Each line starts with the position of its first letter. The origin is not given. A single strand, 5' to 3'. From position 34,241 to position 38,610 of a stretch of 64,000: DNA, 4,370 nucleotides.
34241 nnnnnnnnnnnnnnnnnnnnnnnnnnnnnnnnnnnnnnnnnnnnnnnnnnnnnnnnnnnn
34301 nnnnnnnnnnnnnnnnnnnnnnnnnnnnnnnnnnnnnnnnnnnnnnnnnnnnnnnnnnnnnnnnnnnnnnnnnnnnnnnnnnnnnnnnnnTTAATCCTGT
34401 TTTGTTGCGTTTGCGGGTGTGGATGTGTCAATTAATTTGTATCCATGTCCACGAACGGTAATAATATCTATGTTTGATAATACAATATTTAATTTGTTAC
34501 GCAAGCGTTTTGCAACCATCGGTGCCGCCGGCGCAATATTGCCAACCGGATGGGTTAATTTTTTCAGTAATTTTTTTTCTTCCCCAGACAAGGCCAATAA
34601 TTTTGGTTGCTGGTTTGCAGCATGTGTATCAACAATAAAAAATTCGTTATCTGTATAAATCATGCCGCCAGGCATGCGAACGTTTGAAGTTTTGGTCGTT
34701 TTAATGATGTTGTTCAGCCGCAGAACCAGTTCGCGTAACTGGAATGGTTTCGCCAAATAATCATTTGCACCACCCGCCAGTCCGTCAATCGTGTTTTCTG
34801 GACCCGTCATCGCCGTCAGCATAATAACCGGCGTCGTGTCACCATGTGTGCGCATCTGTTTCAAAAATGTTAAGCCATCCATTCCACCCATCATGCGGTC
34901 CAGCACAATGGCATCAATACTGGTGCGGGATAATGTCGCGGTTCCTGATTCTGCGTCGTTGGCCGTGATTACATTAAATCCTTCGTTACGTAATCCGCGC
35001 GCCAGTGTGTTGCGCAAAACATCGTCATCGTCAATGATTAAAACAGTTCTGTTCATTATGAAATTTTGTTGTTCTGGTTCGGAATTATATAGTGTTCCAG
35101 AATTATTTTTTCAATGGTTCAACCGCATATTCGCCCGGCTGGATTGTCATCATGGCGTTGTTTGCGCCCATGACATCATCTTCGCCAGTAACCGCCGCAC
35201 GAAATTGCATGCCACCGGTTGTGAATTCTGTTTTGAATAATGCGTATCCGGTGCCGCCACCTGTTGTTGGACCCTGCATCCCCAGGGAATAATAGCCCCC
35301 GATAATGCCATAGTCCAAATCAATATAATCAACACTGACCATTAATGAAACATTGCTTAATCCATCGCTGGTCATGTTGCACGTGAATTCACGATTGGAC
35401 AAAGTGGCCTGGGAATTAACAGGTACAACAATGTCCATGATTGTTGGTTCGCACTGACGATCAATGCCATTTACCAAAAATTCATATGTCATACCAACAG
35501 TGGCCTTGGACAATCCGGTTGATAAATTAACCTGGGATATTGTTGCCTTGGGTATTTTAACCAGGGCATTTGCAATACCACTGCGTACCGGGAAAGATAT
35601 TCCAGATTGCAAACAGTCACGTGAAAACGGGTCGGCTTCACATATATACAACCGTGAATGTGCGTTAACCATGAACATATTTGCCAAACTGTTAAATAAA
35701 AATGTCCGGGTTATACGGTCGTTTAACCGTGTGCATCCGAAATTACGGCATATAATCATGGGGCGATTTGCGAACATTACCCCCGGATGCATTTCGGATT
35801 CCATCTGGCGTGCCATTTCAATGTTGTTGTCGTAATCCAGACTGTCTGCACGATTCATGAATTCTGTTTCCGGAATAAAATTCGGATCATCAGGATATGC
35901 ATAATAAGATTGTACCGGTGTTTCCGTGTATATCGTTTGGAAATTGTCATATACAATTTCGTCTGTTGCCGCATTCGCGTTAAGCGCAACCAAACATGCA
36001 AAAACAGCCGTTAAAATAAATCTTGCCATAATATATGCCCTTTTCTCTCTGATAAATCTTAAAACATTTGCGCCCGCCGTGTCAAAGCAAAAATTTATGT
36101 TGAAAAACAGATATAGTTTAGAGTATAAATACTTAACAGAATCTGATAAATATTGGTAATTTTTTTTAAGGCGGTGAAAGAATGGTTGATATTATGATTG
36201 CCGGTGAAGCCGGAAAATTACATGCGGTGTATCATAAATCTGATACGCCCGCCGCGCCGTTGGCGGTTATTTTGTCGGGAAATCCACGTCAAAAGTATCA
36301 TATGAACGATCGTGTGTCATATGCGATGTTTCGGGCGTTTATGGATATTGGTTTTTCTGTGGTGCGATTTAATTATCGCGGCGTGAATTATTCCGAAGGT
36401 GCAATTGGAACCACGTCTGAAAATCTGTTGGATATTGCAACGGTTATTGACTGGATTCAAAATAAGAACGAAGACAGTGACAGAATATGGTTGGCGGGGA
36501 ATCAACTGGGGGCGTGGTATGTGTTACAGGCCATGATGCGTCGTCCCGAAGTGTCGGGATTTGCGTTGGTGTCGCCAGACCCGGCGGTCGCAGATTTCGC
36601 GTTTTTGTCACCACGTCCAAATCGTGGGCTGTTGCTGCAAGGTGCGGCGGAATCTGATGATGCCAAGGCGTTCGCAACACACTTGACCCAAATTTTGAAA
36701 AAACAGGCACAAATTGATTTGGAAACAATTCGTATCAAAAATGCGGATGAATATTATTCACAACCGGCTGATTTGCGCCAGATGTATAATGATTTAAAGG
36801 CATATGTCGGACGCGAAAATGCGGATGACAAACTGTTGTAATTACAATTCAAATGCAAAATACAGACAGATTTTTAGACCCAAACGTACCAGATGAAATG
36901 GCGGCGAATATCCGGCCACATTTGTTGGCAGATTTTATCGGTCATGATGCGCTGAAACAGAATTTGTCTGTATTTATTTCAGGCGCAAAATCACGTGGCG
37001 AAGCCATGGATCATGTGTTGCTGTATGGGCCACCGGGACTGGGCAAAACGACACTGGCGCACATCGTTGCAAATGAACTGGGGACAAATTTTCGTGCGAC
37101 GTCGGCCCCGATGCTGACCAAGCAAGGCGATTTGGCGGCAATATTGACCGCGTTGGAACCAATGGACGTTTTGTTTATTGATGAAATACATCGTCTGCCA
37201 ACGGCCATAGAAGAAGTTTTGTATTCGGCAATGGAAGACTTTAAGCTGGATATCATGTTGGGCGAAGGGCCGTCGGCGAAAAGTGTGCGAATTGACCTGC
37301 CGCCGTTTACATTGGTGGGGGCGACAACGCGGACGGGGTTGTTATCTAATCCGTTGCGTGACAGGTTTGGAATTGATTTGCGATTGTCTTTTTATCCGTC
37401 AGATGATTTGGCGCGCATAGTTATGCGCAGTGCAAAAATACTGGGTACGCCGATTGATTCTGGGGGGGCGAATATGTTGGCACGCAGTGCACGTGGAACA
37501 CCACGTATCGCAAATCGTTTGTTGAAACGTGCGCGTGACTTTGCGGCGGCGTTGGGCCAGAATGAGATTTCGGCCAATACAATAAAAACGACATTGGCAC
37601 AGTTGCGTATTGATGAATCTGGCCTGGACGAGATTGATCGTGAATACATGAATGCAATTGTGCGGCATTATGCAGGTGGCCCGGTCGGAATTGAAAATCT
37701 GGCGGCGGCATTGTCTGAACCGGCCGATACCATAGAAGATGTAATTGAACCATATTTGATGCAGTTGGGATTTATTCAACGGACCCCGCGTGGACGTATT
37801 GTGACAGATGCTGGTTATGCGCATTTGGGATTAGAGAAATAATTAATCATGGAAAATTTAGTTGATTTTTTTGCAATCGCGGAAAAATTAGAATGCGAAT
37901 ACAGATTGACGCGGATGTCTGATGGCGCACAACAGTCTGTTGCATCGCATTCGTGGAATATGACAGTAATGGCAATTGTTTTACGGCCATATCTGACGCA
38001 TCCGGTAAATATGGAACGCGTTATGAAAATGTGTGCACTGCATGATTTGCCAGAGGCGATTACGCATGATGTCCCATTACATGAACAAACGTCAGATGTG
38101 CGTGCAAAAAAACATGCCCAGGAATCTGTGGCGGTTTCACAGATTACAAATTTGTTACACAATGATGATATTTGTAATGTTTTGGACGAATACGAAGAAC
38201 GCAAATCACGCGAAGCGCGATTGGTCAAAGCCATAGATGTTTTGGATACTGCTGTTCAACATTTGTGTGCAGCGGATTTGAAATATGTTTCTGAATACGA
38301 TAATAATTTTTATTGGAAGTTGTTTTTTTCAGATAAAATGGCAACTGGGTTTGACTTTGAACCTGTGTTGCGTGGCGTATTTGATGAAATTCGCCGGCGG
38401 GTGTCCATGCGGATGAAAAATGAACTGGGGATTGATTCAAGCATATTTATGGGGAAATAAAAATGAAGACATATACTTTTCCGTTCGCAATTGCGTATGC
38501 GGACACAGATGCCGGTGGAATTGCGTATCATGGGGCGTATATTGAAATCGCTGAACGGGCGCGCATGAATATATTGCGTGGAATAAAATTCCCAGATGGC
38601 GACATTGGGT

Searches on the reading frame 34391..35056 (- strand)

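Call 37: search_protein_families(library=pfam, proteins=[window:34391-35056:-], max_evalue=0.001)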
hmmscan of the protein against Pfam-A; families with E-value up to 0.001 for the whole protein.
window:34391-35056:- (221 aa): 1 family
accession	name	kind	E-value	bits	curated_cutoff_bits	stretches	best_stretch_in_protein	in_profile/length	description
PF00072.30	Response_reg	-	2.3e-28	99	30.2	1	5-114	1-110/111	Response regulator receiver domain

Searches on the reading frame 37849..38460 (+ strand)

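Call 38: search_protein_families(library=pfam, proteins=[window:37849-38460:+], max_evalue=0.001)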
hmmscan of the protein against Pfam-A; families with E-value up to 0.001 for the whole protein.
window:37849-38460:+ (203 aa): 3 families
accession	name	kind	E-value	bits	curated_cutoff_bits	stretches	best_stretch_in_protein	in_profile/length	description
PF13023.12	HD_3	-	9e-30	104.2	22.5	1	12-147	2-140/165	HD domain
PF12917.13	YfbR-like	-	2.3e-11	44.1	25.9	1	7-137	2-140/182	5'-deoxynucleotidase YfbR-like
PF01966.28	HD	-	1.3e-08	35.6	22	1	31-134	1-115/116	HD domain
